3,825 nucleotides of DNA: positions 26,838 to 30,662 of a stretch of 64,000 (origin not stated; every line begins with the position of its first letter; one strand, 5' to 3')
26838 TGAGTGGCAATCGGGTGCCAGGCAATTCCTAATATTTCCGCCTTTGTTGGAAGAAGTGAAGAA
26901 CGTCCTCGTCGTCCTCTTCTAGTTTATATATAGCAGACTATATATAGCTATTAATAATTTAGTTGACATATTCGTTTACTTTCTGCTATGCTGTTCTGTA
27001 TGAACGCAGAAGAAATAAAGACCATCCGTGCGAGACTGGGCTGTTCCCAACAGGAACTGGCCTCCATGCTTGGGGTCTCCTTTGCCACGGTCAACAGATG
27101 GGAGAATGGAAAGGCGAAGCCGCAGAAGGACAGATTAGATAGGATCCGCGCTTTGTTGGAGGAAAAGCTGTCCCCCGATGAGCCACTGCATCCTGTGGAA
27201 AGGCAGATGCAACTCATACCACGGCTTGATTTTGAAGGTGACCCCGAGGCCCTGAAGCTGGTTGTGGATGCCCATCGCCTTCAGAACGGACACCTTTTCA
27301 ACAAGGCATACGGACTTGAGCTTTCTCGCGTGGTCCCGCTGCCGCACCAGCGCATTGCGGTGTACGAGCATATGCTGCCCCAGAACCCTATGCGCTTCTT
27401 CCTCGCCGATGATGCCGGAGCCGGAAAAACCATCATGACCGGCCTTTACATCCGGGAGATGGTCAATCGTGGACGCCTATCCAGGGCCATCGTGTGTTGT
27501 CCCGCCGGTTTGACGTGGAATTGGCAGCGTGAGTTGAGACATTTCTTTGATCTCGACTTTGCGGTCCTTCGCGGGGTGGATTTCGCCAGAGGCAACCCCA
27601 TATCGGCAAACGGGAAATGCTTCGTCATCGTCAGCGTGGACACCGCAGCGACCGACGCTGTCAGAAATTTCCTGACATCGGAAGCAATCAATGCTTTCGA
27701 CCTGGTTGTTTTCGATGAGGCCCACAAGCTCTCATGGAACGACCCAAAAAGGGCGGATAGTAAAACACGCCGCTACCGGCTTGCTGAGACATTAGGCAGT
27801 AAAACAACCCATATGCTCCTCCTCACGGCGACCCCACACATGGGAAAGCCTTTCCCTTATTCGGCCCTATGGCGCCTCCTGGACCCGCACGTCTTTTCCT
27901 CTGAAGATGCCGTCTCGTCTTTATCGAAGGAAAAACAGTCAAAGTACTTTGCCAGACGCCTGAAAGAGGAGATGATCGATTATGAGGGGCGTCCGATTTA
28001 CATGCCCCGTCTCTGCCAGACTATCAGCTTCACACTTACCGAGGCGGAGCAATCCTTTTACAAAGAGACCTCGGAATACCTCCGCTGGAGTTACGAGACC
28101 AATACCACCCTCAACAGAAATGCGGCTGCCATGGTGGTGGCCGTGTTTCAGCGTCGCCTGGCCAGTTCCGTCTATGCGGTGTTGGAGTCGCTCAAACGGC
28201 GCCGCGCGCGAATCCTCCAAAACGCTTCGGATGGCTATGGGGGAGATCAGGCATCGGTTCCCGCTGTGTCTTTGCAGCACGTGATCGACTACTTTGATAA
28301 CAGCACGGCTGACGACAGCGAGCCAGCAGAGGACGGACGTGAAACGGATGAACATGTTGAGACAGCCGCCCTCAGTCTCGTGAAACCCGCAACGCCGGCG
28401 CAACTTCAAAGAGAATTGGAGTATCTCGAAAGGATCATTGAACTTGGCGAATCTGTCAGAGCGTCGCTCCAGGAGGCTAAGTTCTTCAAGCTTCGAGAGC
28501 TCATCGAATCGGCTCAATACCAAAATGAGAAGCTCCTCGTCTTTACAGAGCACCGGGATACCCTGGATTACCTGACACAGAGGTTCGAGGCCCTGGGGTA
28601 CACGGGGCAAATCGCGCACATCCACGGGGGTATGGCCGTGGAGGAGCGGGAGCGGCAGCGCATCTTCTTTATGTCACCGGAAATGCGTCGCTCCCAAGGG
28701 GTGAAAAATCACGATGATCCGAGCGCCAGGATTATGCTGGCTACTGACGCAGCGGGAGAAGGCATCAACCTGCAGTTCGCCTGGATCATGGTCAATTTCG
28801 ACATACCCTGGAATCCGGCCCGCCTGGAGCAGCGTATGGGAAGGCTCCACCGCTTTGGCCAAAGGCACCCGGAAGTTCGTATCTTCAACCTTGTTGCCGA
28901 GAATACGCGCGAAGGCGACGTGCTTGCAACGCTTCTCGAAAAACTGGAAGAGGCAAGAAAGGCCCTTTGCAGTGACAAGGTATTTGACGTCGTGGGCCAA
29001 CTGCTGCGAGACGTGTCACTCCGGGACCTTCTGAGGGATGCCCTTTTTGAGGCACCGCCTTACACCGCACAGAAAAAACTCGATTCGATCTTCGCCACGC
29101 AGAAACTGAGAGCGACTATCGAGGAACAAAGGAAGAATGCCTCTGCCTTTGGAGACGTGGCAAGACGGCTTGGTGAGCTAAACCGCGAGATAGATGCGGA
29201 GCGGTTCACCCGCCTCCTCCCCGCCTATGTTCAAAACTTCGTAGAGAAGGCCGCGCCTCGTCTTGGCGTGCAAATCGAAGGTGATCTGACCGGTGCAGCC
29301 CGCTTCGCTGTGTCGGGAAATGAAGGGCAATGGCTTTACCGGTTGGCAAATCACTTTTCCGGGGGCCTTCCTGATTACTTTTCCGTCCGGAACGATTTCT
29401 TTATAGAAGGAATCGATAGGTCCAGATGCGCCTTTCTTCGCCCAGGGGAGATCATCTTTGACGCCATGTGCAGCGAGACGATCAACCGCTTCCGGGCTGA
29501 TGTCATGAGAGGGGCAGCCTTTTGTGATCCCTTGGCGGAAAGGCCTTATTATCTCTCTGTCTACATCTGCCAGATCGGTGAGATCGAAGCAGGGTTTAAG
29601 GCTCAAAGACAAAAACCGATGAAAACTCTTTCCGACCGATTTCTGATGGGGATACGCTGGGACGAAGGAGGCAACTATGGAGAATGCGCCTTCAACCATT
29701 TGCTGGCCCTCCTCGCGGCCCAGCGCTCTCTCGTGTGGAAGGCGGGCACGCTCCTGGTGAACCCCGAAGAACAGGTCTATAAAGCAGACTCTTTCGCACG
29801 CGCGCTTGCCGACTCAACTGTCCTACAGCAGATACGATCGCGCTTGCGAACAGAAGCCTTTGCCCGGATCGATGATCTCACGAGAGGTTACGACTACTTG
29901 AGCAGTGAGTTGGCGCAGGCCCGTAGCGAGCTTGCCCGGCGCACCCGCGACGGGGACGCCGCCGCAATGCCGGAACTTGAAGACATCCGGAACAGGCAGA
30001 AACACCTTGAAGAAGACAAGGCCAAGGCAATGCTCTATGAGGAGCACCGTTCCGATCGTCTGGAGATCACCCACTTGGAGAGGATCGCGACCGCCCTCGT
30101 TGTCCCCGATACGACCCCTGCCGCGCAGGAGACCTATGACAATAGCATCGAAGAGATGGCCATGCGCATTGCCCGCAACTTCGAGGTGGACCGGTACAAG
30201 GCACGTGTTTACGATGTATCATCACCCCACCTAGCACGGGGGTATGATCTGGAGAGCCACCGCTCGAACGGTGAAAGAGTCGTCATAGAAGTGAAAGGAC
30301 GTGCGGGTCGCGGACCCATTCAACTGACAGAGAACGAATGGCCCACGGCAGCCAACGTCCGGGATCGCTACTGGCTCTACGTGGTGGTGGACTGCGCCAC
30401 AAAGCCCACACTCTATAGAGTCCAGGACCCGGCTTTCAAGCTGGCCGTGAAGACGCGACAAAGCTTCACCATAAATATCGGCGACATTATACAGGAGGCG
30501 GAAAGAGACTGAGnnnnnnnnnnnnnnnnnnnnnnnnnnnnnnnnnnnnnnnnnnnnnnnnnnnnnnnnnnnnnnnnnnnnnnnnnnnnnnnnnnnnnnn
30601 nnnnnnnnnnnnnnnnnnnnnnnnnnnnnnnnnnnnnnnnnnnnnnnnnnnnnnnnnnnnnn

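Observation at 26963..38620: Helicase-methylase-ATPase defence-type operon with two non-standard additions: an XRE-HTH fused to the SNF2/DUF3883 helicase and a fourth, Fic-domain gene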

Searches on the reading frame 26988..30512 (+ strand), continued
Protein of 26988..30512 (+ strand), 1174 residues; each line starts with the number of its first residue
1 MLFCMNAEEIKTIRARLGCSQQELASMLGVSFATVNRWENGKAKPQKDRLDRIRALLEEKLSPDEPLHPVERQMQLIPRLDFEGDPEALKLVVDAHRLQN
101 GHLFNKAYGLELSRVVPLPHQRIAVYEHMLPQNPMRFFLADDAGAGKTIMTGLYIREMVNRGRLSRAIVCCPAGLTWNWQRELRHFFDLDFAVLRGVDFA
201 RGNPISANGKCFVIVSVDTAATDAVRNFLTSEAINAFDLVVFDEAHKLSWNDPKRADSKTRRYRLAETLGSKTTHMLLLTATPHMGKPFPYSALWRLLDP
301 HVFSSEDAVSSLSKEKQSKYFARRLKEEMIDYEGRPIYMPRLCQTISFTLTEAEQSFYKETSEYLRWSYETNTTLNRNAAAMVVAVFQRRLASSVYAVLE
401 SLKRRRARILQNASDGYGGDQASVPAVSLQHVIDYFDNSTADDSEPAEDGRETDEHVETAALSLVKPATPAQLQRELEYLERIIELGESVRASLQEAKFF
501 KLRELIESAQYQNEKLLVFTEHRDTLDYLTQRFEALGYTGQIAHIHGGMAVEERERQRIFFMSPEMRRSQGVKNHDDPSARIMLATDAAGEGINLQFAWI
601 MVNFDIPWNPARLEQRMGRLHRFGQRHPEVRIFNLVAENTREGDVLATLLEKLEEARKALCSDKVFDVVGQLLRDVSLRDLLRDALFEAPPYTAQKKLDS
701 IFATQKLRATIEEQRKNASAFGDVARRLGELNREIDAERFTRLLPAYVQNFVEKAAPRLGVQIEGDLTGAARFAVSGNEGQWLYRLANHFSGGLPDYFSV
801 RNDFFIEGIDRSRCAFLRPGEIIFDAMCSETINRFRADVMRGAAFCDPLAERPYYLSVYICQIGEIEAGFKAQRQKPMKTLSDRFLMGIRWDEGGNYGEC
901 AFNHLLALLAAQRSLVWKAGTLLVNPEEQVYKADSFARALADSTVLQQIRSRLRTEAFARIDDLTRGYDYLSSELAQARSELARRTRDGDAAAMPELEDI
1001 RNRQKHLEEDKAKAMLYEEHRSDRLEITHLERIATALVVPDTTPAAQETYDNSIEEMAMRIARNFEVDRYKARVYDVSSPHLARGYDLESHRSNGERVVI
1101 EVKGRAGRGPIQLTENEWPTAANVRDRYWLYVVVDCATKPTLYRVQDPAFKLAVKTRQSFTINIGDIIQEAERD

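Call 22: find_encoding_contigs(protein=P0005, flank=10000, max_places=4)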
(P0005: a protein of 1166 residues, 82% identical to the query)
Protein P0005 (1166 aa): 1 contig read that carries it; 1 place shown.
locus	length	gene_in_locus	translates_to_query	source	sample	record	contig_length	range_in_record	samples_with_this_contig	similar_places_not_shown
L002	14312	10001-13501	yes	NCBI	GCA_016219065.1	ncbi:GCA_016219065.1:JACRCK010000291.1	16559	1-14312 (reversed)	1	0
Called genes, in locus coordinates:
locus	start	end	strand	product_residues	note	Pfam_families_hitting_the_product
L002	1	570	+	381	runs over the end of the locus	PF00988:CPSase_sm_chain, PF00117:GATase, PF07722:Peptidase_C26 (faint)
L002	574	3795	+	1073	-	PF25596:CPSase_L_D1, PF02786:CPSase_L_D2, PF02787:CPSase_L_D3, PF25596:CPSase_L_D1, PF02655:ATP-grasp_3 (weak), PF02222:ATP-grasp (weak), PF02786:CPSase_L_D2, PF02142:MGS, +2 more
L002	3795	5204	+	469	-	PF13230:GATase_4 (weak), PF13522:GATase_6, PF13537:GATase_7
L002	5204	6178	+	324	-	PF01380:SIS, PF00571:CBS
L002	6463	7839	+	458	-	PF00365:PFK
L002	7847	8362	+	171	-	-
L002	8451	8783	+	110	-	PF20586:DUF6788 (faint)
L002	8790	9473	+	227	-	PF12281:NTP_transf_8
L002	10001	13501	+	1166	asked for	PF01381:HTH_3, PF13560:HTH_31 (weak), PF04851:ResIII, PF00176:SNF2-rel_dom, PF00270:DEAD (weak), PF00271:Helicase_C, PF13020:NOV_C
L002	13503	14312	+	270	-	PF06634:DUF1156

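Call 40: search_protein_representatives(protein=window:27228-30512:+)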
Query: 1094 residues. Proteins with E-value up to 0.001 (for the whole library): 43671; up to 1e-10: 13935; up to 1e-30: 2460. The best 150 are listed.
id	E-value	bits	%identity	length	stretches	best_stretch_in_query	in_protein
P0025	0.0e+00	1758.5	70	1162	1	1-1094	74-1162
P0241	1.4e-242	824.4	45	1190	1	1-1094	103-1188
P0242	1.7e-238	810.9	44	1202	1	1-1092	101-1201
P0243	5.1e-229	779.5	43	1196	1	1-1093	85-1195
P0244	3.8e-227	773.3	43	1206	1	1-1094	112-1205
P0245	1.3e-218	745.1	42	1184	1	1-1084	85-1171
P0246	1.4e-211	721.7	43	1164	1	1-1092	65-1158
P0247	2.7e-210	717.5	41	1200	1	1-1094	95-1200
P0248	3.1e-210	717.3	44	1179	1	1-1092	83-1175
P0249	1.6e-199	681.8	40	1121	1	1-1066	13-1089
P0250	1.4e-196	672.2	44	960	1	152-1092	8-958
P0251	4.3e-195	667.2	41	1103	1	25-1083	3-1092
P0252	2.7e-193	661.3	39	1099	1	5-1073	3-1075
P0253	5.5e-191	653.6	39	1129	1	2-1073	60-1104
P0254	5.9e-189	646.9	40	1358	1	1-965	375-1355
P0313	7.3e-114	398.3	38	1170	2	3-771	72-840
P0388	1.4e-102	360.9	33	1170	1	2-1052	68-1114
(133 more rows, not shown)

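Call 91: predict_structure(alignment_id=A3)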
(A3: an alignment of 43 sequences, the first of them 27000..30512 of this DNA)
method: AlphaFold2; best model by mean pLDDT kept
length: 1170 residues; sequences in the alignment: 43
mean_pLDDT: 68.1   pTM: 0.44
mean pLDDT of the five models: 68.1, 65.9, 63.9, 59.4, 57.8
residues with pLDDT >= 90: 47; 70-90: 564; 50-70: 345; < 50: 214
segments of 3 or more residues with pLDDT < 50: 58-73, 98-129, 138-140, 279-286, 298-305, 312-336, 411-421, 434-441, 584-624, 657-663, 710-731, 864-877, 1079-1083, 1086-1093
pLDDT, mean of each block of 10 residues (from residue 1): 82 82 79 84 78 63 35 67 90 66 28 30 37 53 64 72 89 85 85 81 83 89 85 87 66 77 83 65 50 57 50 42 32 43 76 83 74 63 66 79 69 41 60 44 53 63 74 87 83 72 61 64 72 68 59 65 68 61 46 45 35 34 52 70 65 52 51 59 65 65 55 38 42 58 84 88 82 83 81 79 73 83 89 88 88 88 49 47 87 82 85 84 87 86 76 67 72 84 83 88 85 81 86 88 79 74 64 56 45 57 67 63 73 70 71 62 72
secondary structure, 60 per line:
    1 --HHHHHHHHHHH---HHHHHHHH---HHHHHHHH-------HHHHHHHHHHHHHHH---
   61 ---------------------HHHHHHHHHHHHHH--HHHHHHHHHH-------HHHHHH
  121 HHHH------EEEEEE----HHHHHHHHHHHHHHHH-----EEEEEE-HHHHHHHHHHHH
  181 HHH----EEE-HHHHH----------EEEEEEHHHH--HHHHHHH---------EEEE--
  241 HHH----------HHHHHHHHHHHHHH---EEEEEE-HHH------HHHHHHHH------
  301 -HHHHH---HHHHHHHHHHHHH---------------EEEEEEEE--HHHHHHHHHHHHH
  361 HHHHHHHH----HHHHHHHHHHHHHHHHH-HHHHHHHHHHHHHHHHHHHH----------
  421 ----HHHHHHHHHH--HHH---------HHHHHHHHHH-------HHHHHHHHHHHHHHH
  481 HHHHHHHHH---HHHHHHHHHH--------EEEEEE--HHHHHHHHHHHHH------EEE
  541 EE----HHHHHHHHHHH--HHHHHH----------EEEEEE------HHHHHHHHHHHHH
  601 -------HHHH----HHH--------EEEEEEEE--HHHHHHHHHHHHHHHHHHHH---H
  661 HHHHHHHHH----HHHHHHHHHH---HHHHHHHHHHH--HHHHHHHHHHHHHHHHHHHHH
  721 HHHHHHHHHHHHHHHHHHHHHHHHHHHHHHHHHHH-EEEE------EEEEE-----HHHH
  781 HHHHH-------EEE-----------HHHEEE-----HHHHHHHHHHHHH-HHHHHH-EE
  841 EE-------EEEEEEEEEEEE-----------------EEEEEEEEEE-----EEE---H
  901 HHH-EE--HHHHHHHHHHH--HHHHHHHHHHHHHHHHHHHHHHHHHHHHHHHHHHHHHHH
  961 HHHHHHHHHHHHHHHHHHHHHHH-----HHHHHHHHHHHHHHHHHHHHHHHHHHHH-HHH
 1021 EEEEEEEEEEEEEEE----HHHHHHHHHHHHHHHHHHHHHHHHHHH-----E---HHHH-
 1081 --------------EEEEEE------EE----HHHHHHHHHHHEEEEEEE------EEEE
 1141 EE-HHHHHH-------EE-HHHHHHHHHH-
elements in order (helices of 4 or more, strands of 3 or more residues): H3-13 H17-24 H28-35 H43-57 H82-95 H98-107 H115-124 E131-136 H141-156 E162-167 H169-183 E188-190 H192-196 E207-212 H213-216 H219-225 E235-238 H254-267 E271-276 H287-294 H302-306 H310-322 E338-345 H348-368 H373-389 H391-410 H425-434 H449-458 H466-489 H493-502 E511-516 H519-531 E538-542 H547-557 H560-565 E576-581 H588-600 H608-611 E627-634 H637-656 H660-669 H674-683 H687-697 H700-755 E757-760 E767-771 H777-785 E793-795 E810-812 H818-830 H832-837 E839-842 E850-861 E879-888 E894-896 H900-903 H909-919 H922-983 H989-1016 E1021-1035 H1040-1066 H1076-1079 E1095-1100 H1113-1123 E1124-1130 E1137-1142 H1144-1149 H1160-1169

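Call 96: find_encoding_contigs(protein=P0040, flank=10000, max_places=1)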
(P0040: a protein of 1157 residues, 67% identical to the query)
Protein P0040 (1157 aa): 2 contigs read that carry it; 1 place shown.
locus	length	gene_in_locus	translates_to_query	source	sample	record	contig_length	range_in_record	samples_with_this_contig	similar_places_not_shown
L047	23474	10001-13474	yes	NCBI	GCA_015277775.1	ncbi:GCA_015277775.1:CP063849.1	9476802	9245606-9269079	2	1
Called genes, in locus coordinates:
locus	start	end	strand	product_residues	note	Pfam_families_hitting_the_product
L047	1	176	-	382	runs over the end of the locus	-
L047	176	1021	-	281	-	PF00069:Pkinase, PF07714:PK_Tyr_Ser-Thr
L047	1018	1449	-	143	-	-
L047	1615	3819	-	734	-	PF23139:OB_YrrC (weak), PF00580:UvrD-helicase (faint), PF14490:HHH_RecD2, PF01443:Viral_helicase1 (faint), PF13245:AAA_19, PF13604:AAA_30, PF18335:SH3_13, PF13538:UvrD_C_2, +1 more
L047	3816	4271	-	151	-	PF02732:ERCC4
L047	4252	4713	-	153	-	PF05037:DUF669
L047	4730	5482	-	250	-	PF13479:AAA_24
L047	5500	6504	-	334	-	PF12705:PDDEXK_1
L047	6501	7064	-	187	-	-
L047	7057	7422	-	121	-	-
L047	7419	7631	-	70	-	PF12728:HTH_17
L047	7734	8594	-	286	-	-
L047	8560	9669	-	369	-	-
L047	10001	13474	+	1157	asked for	PF01381:HTH_3, PF13560:HTH_31 (weak), PF04851:ResIII, PF00176:SNF2-rel_dom, PF00271:Helicase_C, PF13020:NOV_C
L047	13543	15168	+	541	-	-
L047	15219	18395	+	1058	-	PF06634:DUF1156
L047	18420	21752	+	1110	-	PF04465:DUF499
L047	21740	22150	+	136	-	-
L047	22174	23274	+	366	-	-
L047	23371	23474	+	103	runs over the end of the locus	-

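Call 97: find_encoding_contigs(protein=P0082, flank=10000, max_places=1)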
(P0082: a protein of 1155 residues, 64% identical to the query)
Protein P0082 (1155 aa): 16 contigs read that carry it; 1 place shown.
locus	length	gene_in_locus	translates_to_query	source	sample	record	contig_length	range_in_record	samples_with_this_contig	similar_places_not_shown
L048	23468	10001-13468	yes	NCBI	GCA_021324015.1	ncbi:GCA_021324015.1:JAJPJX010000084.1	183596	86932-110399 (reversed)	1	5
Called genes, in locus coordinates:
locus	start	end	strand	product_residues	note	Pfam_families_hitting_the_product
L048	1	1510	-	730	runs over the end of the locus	PF23139:OB_YrrC, PF14490:HHH_RecD2, PF01443:Viral_helicase1 (faint), PF13086:AAA_11 (faint), PF13245:AAA_19, PF13604:AAA_30, PF18335:SH3_13, PF13538:UvrD_C_2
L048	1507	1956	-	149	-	PF02732:ERCC4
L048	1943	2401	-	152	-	PF05037:DUF669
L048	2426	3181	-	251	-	PF13479:AAA_24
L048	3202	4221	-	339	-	PF12705:PDDEXK_1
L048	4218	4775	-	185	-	-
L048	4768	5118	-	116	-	-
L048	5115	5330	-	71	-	PF12728:HTH_17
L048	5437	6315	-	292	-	-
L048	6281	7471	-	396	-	-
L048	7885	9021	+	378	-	PF22560:GMT-wHTH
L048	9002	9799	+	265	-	PF07505:DUF5131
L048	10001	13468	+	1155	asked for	PF01381:HTH_3, PF13560:HTH_31 (weak), PF04851:ResIII, PF00176:SNF2-rel_dom, PF00270:DEAD (faint), PF00271:Helicase_C, PF13020:NOV_C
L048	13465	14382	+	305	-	PF26305:CD_NTase_C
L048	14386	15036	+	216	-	PF18153:Cap15_CD_rec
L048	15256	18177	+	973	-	-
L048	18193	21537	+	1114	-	PF04465:DUF499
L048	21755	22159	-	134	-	-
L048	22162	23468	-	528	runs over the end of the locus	PF00239:Resolvase, PF07508:Recombinase, PF13408:Zn_ribbon_recom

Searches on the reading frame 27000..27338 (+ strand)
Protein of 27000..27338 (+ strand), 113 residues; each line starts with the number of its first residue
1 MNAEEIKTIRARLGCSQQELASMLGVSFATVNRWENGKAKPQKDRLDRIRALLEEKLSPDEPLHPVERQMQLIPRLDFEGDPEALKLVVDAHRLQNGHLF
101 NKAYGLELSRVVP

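Call 81: search_solved_structures(query=window:27000-27338:+, max_evalue=1)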
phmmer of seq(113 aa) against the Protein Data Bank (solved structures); distinct sequences matched with E-value up to 1: 37.
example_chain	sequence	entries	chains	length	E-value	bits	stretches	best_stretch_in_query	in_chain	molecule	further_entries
8tac_A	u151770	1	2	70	1.6e-06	31.6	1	4-53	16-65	DBP48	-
2mez_A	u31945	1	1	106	6.9e-06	29.5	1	6-58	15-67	Multiprotein Bridging Factor (MBP-like)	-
1sq8_A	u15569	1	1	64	0.0006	23.3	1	3-51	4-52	dh434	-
6af3_B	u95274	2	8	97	0.00093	22.7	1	6-58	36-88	HigA antitoxin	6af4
1r63_A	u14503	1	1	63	0.0046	20.4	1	5-42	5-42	REPRESSOR PROTEIN FROM BACTERIOPHAGE 434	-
3jxb_C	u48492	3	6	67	0.005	20.3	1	3-53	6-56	Repressor protein C2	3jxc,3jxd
2r1j_L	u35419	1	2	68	0.0052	20.3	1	3-53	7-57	Repressor protein C2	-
1per_L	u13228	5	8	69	0.0057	20.2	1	5-42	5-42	PROTEIN (434 REPRESSOR) | 434 REPRESSOR | REPRESSOR PROTEIN CI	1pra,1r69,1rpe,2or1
1adr_A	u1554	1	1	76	0.0061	20.1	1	3-60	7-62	P22 C2 REPRESSOR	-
4yba_A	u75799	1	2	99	0.012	19.1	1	3-55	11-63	Regulatory protein C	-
9k3w_A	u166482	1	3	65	0.015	18.8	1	5-45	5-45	Transcriptional regulator, PbsX family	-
3bs3_A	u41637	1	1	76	0.02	18.4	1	4-54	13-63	Putative DNA-binding protein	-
2r63_A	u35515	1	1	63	0.028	17.9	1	5-42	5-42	REPRESSOR PROTEIN FROM BACTERIOPHAGE 434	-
1utx_A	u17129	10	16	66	0.036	17.6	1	5-46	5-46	CYLR2 | cytolysin regulator 2 | PUTATIVE TRANSCRIPTION REGULATOR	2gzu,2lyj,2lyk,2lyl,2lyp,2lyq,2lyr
2xiu_A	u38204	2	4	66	0.045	17.3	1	5-44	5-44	CYLR2 | CYLR2 SYNONYM CYTOLYSIN REPRESSOR 2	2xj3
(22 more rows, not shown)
